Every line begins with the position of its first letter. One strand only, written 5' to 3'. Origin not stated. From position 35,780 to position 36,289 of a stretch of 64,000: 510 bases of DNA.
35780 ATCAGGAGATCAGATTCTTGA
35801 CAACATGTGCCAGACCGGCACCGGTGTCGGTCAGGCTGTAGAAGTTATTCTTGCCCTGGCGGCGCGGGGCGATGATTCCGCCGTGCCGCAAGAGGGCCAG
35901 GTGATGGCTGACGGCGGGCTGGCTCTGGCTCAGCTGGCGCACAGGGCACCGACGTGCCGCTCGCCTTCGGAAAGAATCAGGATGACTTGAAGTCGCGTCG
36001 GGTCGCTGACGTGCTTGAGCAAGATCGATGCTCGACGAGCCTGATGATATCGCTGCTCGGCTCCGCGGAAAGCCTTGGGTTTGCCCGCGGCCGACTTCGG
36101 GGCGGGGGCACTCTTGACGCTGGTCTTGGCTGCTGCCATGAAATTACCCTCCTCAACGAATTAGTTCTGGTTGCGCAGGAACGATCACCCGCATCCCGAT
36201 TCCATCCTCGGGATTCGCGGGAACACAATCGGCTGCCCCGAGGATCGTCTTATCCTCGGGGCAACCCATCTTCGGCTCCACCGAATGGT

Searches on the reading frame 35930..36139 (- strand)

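Call 60: search_protein_families(library=pfam, proteins=[window:35930-36139:-], max_evalue=0.1)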
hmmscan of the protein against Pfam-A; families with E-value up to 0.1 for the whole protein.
window:35930-36139:- (69 aa): 1 family
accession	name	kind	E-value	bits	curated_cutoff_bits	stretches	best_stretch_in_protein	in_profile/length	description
PF01022.26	HTH_5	-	0.0026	18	22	1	46-68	1-23/47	Bacterial regulatory protein, arsR family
